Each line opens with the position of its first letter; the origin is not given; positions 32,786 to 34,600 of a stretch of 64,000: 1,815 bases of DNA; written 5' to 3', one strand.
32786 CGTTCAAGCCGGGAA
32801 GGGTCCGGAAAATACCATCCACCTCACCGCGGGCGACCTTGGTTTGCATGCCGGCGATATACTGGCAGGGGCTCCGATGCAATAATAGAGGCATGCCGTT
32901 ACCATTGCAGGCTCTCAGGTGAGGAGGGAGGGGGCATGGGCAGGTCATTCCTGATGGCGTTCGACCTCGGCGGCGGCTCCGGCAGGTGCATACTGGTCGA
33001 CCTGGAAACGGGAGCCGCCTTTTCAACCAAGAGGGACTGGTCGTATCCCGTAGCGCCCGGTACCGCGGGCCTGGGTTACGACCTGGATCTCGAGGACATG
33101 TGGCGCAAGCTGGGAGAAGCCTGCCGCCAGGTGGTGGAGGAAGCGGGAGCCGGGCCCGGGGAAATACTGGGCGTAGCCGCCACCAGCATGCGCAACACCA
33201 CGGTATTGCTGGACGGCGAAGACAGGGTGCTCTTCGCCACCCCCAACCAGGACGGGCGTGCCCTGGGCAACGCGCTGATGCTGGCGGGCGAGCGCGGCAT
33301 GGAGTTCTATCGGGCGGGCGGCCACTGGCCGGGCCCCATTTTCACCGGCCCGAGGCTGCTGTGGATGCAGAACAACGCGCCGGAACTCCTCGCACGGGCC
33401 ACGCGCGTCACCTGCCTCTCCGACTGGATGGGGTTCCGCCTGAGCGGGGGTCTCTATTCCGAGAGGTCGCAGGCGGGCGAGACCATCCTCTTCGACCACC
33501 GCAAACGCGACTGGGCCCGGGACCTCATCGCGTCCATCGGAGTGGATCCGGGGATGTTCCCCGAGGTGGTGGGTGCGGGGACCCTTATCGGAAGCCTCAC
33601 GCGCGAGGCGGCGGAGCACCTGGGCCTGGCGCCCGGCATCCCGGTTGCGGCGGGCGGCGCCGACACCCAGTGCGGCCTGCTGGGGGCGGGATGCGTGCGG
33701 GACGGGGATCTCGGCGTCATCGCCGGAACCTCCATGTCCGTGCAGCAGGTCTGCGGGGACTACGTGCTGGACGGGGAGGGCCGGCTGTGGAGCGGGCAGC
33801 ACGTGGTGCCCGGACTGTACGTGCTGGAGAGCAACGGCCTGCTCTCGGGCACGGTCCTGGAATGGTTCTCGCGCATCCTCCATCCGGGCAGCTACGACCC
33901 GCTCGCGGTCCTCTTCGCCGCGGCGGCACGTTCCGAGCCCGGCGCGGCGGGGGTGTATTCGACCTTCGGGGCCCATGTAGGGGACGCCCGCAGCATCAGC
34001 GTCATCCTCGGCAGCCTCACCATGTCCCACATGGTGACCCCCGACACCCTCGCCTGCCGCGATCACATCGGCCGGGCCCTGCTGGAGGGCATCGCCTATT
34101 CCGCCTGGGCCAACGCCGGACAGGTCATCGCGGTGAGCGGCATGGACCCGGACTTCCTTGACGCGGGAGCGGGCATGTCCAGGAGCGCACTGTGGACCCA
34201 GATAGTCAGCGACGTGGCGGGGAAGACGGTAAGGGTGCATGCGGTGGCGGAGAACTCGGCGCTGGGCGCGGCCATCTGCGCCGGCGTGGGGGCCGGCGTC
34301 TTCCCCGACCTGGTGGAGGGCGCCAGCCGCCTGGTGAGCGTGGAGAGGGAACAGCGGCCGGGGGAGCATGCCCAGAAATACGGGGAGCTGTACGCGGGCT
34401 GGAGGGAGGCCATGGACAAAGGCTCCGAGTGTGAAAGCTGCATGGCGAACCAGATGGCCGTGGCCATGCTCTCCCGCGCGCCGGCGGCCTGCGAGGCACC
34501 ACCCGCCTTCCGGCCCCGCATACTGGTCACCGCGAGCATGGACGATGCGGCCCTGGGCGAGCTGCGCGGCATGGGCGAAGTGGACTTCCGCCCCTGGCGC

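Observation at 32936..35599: Single-polypeptide fusion of an FGGY sugar kinase and a D-2-hydroxyacid dehydrogenase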

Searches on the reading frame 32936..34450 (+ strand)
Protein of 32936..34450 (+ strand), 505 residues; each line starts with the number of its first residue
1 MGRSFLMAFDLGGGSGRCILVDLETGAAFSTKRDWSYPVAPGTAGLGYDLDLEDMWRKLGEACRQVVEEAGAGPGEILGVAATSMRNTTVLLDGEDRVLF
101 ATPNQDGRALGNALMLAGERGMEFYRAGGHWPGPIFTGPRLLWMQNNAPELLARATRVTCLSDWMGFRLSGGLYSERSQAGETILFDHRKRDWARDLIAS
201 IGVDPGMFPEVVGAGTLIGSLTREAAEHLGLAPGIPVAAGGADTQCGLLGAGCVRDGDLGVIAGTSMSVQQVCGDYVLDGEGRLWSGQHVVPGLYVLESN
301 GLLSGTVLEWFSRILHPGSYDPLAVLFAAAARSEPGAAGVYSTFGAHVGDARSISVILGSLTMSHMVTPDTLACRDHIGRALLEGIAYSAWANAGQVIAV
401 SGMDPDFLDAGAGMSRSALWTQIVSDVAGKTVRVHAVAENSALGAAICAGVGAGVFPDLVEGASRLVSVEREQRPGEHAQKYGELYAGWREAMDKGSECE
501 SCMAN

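Call 15: search_solved_structures(query=window:32936-34450:+, max_evalue=1e-10)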
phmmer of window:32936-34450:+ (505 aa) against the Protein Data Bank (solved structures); distinct sequences matched with E-value up to 1e-10: 31.
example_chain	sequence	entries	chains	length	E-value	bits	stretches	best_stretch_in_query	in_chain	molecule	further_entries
5ya0_A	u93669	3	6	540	5.2e-66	226.8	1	3-486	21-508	Autoinducer-2 kinase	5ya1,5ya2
2itm_A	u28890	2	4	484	5.4e-33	117.8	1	9-483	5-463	Xylulose kinase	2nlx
2dpn_A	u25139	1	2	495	1e-30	110.3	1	4-496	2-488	Glycerol kinase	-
3ifr_A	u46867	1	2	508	1.5e-26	96.6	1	8-458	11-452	Carbohydrate kinase, FGGY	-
6k78_B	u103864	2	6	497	9.8e-26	93.9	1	4-495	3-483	Glycerol kinase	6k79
6k78_A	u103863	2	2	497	1.3e-25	93.4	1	4-495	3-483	Glycerol kinase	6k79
3g25_A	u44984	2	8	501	1.3e-25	93.4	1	4-494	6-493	Glycerol kinase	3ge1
2zf5_O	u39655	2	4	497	2.3e-25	92.7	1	4-495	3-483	Glycerol kinase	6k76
3ezw_A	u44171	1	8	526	6.5e-24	87.9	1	3-496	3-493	Glycerol kinase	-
1bu6_O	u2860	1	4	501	8.5e-24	87.5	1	3-496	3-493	PROTEIN (GLYCEROL KINASE)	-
2d4w_A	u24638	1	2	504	8.5e-24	87.5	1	5-498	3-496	glycerol kinase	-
1bo5_O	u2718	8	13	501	8.6e-24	87.5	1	3-496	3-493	PROTEIN (GLYCEROL KINASE) | GLYCEROL KINASE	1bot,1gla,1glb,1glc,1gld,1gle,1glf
3d7e_O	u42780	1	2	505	1.4e-23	86.8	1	3-493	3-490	Glycerol kinase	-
3h45_X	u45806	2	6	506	1.5e-23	86.7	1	3-493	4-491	Glycerol kinase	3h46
5vm1_A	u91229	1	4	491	2e-23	86.3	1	61-446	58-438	Xylulokinase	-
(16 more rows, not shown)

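Call 60: search_protein_representatives(protein=window:32936-34450:+)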
Query: 505 residues. Proteins with E-value up to 0.001 (for the whole library): 16604; up to 1e-10: 8064; up to 1e-30: 1047. The best 150 are listed.
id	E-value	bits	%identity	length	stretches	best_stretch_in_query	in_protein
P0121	1.2e-186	638.0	58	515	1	1-505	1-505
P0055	1.6e-172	591.4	55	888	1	4-501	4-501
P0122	1.1e-136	473.2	48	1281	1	3-502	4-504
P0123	3.1e-136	471.7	46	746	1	1-502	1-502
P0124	5.1e-129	447.9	59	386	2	1-265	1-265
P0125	2.9e-123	428.9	44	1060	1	4-492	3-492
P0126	3.7e-120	418.6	45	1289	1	1-491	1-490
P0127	1.3e-118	413.6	45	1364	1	1-491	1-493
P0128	5.9e-118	411.4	43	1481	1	3-491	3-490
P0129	1.8e-116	406.5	41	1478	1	4-500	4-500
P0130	9.0e-116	404.2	45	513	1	3-492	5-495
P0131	9.5e-112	390.9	42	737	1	7-492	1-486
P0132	2.7e-111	389.4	42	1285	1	1-493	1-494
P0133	2.8e-110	386.1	40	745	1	5-499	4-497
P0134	1.5e-109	383.6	41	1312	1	1-496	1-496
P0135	2.3e-109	383.1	43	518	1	2-500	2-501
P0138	1.0e-104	367.8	38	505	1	1-496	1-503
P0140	1.1e-102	361.0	39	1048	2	5-496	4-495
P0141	1.2e-102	360.9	41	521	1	5-489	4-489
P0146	3.6e-97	342.8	38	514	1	1-491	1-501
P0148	7.7e-97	341.7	37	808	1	23-499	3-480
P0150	5.8e-96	338.8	36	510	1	3-491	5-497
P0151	2.1e-95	337.0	39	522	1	5-490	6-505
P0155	6.9e-88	312.2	37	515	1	4-489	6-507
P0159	1.8e-85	304.2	35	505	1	5-495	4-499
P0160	3.5e-85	303.3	37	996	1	3-492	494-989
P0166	1.4e-81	291.3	39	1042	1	5-491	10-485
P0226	7.7e-62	226.3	34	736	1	3-486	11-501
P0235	2.3e-60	221.4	34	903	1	3-486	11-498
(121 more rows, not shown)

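Call 61: list_cluster_members(proteins=[P0121, P0130, P0135, P0138, P0141, P0146, P0150, P0151, P0155, P0159])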
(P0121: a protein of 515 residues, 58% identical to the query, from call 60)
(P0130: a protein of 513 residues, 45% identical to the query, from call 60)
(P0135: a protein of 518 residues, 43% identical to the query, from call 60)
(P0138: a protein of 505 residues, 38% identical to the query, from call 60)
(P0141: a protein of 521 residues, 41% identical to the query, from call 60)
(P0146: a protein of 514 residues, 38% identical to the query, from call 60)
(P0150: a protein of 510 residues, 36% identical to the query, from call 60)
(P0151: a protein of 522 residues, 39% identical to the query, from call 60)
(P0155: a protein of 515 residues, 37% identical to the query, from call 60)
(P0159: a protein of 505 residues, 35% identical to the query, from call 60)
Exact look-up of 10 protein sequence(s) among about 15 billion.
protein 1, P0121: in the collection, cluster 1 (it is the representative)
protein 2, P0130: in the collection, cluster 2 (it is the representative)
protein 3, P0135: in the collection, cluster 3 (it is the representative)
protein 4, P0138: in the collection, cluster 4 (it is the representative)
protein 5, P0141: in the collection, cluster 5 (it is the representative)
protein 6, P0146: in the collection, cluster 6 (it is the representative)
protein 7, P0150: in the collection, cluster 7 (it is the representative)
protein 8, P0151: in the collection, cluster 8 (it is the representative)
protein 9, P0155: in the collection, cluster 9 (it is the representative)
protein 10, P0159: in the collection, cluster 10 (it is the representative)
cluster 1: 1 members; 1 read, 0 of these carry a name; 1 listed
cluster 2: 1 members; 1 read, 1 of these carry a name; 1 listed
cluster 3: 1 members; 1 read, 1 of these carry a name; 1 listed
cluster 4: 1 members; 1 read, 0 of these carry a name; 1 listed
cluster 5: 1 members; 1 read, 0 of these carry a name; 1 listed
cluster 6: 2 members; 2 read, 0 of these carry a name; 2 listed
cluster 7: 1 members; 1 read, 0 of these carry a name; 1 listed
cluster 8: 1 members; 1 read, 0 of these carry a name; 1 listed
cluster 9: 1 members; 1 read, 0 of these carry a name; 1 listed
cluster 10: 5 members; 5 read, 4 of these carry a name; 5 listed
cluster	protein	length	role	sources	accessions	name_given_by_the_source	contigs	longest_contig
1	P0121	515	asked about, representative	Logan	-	-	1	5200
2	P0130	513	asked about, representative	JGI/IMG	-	autoinducer 2 (AI-2) kinase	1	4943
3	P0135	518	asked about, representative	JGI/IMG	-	sugar (pentulose or hexulose) kinase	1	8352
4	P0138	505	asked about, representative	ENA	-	-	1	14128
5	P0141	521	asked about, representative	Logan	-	-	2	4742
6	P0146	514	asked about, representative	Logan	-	-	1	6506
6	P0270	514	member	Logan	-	-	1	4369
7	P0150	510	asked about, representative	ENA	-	-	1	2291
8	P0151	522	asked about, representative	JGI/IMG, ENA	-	-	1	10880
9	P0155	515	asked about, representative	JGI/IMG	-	-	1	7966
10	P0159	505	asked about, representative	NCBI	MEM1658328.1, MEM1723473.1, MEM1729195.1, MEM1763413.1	MAG: FGGY family carbohydrate kinase [Candidatus Jordarchaeales archaeon]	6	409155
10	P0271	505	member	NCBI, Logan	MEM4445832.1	MAG: FGGY family carbohydrate kinase [Candidatus Jordarchaeales archaeon]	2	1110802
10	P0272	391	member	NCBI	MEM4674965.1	MAG: FGGY family carbohydrate kinase, partial [Nitrososphaerota archaeon]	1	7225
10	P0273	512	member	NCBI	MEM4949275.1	MAG: FGGY family carbohydrate kinase [Candidatus Jordarchaeales archaeon]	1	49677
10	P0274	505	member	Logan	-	-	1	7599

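Call 62: search_protein_families(library=pfam, proteins=[P0160, P0125, P0140, P0166, P0123, P0133, P0148, P0226, P0235, P0128], max_evalue=0.0001)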
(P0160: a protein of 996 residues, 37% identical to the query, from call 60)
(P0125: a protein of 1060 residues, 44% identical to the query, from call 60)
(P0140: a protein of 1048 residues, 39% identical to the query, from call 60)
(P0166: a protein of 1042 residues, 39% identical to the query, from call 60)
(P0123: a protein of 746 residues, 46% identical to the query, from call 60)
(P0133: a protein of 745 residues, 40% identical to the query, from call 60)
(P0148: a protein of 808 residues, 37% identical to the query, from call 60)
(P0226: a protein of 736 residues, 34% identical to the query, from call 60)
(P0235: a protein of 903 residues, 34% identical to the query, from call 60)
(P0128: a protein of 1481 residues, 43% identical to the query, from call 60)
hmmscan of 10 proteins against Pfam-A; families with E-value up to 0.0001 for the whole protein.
P0160 (996 aa): 2 families
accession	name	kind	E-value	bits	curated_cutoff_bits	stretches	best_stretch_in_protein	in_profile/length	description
PF00370.27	FGGY_N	-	2e-36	126.3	28.8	1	498-741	3-245/245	FGGY family of carbohydrate kinases, N-terminal domain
PF02782.22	FGGY_C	-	7.5e-14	52.4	27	1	751-949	2-198/198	FGGY family of carbohydrate kinases, C-terminal domain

P0125 (1060 aa): 4 families
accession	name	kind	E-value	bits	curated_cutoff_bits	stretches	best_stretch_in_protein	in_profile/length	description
PF00370.27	FGGY_N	-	2.3e-39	135.9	28.8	1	4-249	1-245/245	FGGY family of carbohydrate kinases, N-terminal domain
PF12450.13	vWF_A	-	1.5e-29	102.2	25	1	929-999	3-73/94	von Willebrand factor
PF02782.22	FGGY_C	-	4.3e-18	66.2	27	1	259-451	2-197/198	FGGY family of carbohydrate kinases, C-terminal domain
PF00389.36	2-Hacid_dh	-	7.1e-12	45.6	24.6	1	530-693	1-103/134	D-isomer specific 2-hydroxyacid dehydrogenase, catalytic domain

P0140 (1048 aa): 5 families
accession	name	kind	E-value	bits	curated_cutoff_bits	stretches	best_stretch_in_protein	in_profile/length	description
PF02826.25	2-Hacid_dh_C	-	5.7e-57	192.4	25.1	1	638-823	1-178/178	D-isomer specific 2-hydroxyacid dehydrogenase, NAD binding domain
PF00370.27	FGGY_N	-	2.3e-38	132.6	28.8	1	5-249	2-245/245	FGGY family of carbohydrate kinases, N-terminal domain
PF02782.22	FGGY_C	-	6.2e-14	52.7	27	1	290-451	34-197/198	FGGY family of carbohydrate kinases, C-terminal domain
PF00389.36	2-Hacid_dh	-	1.8e-12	47.5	24.6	1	533-855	2-134/134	D-isomer specific 2-hydroxyacid dehydrogenase, catalytic domain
PF02036.22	SCP2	-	1.4e-11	45.1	21.3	1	962-1036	26-99/101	SCP-2 sterol transfer family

P0166 (1042 aa): 6 families
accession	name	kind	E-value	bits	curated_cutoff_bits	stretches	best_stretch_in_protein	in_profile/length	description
PF02826.25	2-Hacid_dh_C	-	3.7e-56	189.8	25.1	1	630-815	1-178/178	D-isomer specific 2-hydroxyacid dehydrogenase, NAD binding domain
PF00370.27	FGGY_N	-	2.3e-35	122.8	28.8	1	10-249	1-245/245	FGGY family of carbohydrate kinases, N-terminal domain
PF02782.22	FGGY_C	-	8.2e-13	49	27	1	290-447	35-198/198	FGGY family of carbohydrate kinases, C-terminal domain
PF00389.36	2-Hacid_dh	-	3.3e-11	43.4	24.6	1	524-737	1-103/134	D-isomer specific 2-hydroxyacid dehydrogenase, catalytic domain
PF02036.22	SCP2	-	2.9e-09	37.6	21.3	1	942-1028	14-99/101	SCP-2 sterol transfer family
PF14864.11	Alkyl_sulf_C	-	9.9e-06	26.2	27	1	945-1027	29-111/125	Alkyl sulfatase C-terminal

P0123 (746 aa): 3 families
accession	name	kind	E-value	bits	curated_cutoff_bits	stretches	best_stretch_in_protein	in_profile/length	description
PF00596.27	Aldolase_II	-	3e-44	151.6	22.2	1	542-717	1-182/183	Class II Aldolase and Adducin N-terminal domain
PF00370.27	FGGY_N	-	5.5e-39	134.7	28.8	1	5-250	1-245/245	FGGY family of carbohydrate kinases, N-terminal domain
PF02782.22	FGGY_C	-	4.5e-23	82.5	27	1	261-452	3-197/198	FGGY family of carbohydrate kinases, C-terminal domain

P0133 (745 aa): 4 families
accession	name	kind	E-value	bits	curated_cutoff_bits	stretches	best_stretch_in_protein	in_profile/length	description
PF00370.27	FGGY_N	-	5e-43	147.9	28.8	1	4-249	1-245/245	FGGY family of carbohydrate kinases, N-terminal domain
PF02782.22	FGGY_C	-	3.7e-19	69.7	27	1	260-450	3-197/198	FGGY family of carbohydrate kinases, C-terminal domain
PF00389.36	2-Hacid_dh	-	7e-12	45.6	24.6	1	548-642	21-103/134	D-isomer specific 2-hydroxyacid dehydrogenase, catalytic domain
PF02826.25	2-Hacid_dh_C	-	2.1e-09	37.4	25.1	1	636-715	2-72/178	D-isomer specific 2-hydroxyacid dehydrogenase, NAD binding domain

P0148 (808 aa): 4 families
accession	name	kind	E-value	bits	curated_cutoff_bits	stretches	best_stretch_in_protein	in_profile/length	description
PF02826.25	2-Hacid_dh_C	-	1.2e-50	171.8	25.1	1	618-799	2-178/178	D-isomer specific 2-hydroxyacid dehydrogenase, NAD binding domain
PF00370.27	FGGY_N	-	2.9e-37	129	28.8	1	29-231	42-245/245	FGGY family of carbohydrate kinases, N-terminal domain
PF02782.22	FGGY_C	-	8.5e-16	58.8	27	1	240-433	1-197/198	FGGY family of carbohydrate kinases, C-terminal domain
PF00389.36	2-Hacid_dh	-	4.9e-11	42.9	24.6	1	513-737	3-119/134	D-isomer specific 2-hydroxyacid dehydrogenase, catalytic domain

P0226 (736 aa): 3 families
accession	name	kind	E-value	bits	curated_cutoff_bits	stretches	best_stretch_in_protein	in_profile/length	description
PF00370.27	FGGY_N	-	2.7e-49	168.4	28.8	1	13-260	1-245/245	FGGY family of carbohydrate kinases, N-terminal domain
PF07804.18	HipA_C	-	1.1e-42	146.5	30.5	1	496-697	35-211/213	HipA-like C-terminal domain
PF02782.22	FGGY_C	-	7.7e-19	68.7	27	1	298-467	31-197/198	FGGY family of carbohydrate kinases, C-terminal domain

P0235 (903 aa): 2 families
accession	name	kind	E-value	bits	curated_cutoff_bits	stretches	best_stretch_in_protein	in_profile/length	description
PF00370.27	FGGY_N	-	1.8e-49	169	28.8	1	13-260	1-245/245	FGGY family of carbohydrate kinases, N-terminal domain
PF02782.22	FGGY_C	-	2.1e-18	67.2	27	1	299-467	32-197/198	FGGY family of carbohydrate kinases, C-terminal domain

P0128 (1481 aa): 7 families
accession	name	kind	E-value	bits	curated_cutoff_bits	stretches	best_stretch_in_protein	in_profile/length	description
PF02826.25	2-Hacid_dh_C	-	6.4e-57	192.2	25.1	1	636-820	2-178/178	D-isomer specific 2-hydroxyacid dehydrogenase, NAD binding domain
PF00596.27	Aldolase_II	-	1.2e-44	152.8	22.2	1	1275-1451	2-181/183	Class II Aldolase and Adducin N-terminal domain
PF00370.27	FGGY_N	-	5.7e-39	134.6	28.8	1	7-250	3-245/245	FGGY family of carbohydrate kinases, N-terminal domain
PF02036.22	SCP2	-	4.1e-27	94.9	21.3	2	1135-1212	23-99/101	SCP-2 sterol transfer family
PF02782.22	FGGY_C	-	9.8e-21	74.9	27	1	261-453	3-198/198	FGGY family of carbohydrate kinases, C-terminal domain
PF00389.36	2-Hacid_dh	-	1.7e-14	54.1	24.6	1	529-851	1-133/134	D-isomer specific 2-hydroxyacid dehydrogenase, catalytic domain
PF14864.11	Alkyl_sulf_C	-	2.4e-12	47.6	27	1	1129-1205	29-105/125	Alkyl sulfatase C-terminal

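Call 69: find_encoding_contigs(protein=P0121, flank=6000, max_places=2)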
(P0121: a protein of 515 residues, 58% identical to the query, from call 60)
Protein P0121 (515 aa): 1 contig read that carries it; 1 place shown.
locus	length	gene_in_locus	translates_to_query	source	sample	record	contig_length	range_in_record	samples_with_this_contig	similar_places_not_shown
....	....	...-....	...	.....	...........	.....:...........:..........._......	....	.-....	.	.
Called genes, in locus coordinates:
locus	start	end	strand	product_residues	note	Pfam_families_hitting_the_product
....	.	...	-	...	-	?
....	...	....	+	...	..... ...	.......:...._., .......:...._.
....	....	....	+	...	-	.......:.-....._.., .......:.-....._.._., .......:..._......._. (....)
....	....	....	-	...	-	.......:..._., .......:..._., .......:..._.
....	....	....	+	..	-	?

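Call 70: find_encoding_contigs(protein=P0123, flank=8000, max_places=3)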
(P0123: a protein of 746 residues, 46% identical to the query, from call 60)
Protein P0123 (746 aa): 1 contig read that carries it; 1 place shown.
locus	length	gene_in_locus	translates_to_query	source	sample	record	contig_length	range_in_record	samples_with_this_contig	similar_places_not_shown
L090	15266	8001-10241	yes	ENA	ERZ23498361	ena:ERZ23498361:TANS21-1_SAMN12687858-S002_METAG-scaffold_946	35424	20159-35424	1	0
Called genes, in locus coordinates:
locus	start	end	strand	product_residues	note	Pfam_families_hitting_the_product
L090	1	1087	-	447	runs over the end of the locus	PF07992:Pyr_redox_2 (faint), PF00070:Pyr_redox (faint), PF12831:FAD_oxidored, PF13450:NAD_binding_8 (weak), PF00037:Fer4 (weak), PF12837:Fer4_6 (weak), PF12838:Fer4_7, PF12837:Fer4_6 (weak)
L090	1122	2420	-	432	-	PF00070:Pyr_redox (faint), PF00890:FAD_binding_2 (weak), PF01134:GIDA (weak), PF01266:DAO (weak), PF07992:Pyr_redox_2 (weak), PF12831:FAD_oxidored, PF13450:NAD_binding_8 (weak), PF07992:Pyr_redox_2 (weak), +3 more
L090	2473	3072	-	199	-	PF01558:POR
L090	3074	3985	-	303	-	PF02775:TPP_enzyme_C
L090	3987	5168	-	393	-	PF01855:POR_N, PF17147:PFOR_II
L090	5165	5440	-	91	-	PF13183:Fer4_8 (faint), PF14697:Fer4_21 (faint), PF25160:LdpA_Fe-S-bd (faint), PF00037:Fer4 (weak), PF13237:Fer4_10 (weak), PF12838:Fer4_7, PF13187:Fer4_9 (weak), PF00037:Fer4 (weak), +4 more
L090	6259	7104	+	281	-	PF02645:DegV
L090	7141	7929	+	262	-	PF06966:DUF1295, PF02544:Steroid_dh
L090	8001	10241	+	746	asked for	PF00370:FGGY_N, PF02782:FGGY_C, PF00596:Aldolase_II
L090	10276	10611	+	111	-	PF07343:DUF1475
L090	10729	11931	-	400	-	PF01053:Cys_Met_Meta_PP, PF00155:Aminotran_1_2 (weak), PF00266:Aminotran_5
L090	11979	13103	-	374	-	PF00583:Acetyltransf_1 (weak)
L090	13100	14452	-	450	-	PF13347:MFS_2, PF07690:MFS_1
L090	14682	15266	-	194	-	?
